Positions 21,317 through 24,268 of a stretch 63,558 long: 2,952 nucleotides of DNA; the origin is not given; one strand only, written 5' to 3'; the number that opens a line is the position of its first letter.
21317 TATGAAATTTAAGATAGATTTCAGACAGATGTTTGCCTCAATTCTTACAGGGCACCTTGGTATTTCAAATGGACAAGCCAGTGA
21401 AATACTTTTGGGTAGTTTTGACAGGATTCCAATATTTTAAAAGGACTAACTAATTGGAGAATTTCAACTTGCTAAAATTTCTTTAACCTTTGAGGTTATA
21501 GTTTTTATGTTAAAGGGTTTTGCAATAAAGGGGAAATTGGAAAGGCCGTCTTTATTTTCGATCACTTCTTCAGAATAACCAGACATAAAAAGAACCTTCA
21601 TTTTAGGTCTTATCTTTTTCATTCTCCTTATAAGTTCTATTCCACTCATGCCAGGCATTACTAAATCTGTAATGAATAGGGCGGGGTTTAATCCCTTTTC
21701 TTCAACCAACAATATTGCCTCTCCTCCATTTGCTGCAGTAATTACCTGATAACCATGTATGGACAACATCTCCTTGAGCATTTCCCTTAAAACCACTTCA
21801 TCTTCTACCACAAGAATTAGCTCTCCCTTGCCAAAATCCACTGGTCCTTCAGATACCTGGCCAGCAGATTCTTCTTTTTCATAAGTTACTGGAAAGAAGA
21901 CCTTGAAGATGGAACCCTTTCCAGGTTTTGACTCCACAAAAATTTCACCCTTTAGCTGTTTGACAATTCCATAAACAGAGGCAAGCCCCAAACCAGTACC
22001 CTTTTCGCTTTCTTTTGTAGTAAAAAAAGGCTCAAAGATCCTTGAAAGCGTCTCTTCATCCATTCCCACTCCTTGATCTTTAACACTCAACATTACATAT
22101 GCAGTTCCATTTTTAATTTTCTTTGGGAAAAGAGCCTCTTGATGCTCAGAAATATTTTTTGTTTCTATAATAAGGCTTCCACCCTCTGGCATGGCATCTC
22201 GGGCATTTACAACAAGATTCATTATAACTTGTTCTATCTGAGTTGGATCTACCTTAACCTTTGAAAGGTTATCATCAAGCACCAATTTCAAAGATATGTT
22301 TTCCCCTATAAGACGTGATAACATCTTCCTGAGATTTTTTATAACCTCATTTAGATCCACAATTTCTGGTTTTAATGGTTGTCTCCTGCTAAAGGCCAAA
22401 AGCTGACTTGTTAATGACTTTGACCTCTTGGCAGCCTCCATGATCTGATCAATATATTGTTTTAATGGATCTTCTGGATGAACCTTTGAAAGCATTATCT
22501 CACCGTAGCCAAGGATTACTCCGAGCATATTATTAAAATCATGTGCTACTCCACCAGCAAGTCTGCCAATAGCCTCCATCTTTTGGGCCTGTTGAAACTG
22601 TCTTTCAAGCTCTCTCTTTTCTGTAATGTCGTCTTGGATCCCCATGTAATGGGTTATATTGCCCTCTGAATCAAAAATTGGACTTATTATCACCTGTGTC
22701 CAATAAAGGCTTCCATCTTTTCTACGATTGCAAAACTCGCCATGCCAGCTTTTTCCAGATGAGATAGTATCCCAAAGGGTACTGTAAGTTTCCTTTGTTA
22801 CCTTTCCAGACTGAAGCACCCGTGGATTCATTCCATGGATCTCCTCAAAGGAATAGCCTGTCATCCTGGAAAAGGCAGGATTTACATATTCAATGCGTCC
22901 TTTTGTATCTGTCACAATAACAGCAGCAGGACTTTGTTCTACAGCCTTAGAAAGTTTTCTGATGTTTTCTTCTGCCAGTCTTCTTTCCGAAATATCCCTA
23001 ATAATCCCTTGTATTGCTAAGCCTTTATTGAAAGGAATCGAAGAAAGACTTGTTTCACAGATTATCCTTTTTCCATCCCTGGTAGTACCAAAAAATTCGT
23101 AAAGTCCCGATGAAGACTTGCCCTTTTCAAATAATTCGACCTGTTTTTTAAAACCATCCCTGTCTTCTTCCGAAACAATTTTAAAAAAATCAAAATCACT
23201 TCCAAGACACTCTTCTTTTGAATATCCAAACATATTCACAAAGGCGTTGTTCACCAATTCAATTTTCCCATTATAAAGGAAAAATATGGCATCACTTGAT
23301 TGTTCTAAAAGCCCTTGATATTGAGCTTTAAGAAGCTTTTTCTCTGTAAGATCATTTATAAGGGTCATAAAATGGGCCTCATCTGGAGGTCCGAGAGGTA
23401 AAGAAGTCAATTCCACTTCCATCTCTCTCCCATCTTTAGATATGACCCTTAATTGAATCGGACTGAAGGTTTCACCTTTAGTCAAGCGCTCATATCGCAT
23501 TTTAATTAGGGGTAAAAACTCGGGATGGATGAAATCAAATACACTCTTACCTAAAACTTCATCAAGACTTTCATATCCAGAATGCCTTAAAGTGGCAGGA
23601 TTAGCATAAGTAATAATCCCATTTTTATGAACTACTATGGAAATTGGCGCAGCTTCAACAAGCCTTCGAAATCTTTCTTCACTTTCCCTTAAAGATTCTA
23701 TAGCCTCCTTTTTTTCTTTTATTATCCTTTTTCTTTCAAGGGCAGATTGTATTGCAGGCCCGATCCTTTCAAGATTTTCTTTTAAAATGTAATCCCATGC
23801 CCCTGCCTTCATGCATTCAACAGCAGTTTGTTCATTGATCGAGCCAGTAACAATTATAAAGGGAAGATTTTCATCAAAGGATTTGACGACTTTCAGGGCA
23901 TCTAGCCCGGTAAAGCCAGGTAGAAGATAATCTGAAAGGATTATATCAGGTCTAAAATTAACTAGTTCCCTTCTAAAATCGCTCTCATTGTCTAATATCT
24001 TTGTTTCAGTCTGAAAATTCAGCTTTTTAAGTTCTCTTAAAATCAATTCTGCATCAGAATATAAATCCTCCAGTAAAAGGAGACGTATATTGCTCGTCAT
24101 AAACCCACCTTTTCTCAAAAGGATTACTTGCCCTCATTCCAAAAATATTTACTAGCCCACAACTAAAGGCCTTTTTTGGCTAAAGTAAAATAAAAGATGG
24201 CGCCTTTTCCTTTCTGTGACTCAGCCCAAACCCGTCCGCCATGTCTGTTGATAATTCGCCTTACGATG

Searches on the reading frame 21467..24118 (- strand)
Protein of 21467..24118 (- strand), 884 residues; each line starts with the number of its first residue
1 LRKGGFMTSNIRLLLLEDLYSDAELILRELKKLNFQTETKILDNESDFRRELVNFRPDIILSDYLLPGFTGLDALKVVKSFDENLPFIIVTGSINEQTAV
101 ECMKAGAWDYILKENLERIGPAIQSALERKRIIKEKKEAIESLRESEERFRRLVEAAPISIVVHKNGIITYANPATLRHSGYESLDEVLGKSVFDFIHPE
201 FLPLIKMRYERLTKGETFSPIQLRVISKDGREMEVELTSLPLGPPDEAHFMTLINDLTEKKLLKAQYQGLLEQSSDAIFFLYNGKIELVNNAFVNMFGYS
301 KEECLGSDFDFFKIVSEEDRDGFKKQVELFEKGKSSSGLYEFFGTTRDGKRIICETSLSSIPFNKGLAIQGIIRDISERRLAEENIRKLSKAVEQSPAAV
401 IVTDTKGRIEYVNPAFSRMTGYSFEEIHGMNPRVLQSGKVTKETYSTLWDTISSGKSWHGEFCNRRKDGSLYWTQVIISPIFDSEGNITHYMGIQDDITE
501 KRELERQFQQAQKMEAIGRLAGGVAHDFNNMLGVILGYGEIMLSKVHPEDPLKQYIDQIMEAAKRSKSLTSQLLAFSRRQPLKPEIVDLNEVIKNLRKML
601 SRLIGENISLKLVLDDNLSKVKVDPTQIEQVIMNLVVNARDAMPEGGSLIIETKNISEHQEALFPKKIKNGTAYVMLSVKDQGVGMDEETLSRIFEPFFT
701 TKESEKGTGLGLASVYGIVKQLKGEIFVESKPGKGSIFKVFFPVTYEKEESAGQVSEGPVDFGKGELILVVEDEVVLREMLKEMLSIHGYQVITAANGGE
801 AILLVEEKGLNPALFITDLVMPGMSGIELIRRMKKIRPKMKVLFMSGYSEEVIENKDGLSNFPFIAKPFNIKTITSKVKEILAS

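Call 39: search_protein_families(library=pfam, proteins=[window:21467-24118:-], max_evalue=0.00001)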
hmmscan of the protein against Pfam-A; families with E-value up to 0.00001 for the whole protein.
window:21467-24118:- (884 aa): 8 families
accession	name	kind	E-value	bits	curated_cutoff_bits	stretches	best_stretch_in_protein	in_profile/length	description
PF13426.13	PAS_9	-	1.9e-47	160.2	27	3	398-500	2-103/103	PAS domain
PF00989.32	PAS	-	1.6e-42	144.6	22.6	3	389-498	3-113/113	PAS fold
PF00072.30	Response_reg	-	1.4e-36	125.4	30.2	2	768-878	1-110/111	Response regulator receiver domain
PF08447.18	PAS_3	-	6.8e-31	106.8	25.6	1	410-494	2-88/89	PAS fold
PF13188.13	PAS_8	-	1.1e-30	104.9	21.8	3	388-429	2-40/65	PAS domain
PF08448.16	PAS_4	-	3.2e-30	105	23.1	1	393-503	1-110/110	PAS fold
PF02518.31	HATPase_c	-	2.9e-22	79.6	26.4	1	624-744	2-109/111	Histidine kinase-, DNA gyrase B-, and HSP90-like ATPase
PF00512.31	HisKA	-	2.5e-10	40.7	26.9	1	518-580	3-64/66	His Kinase A (phospho-acceptor) domain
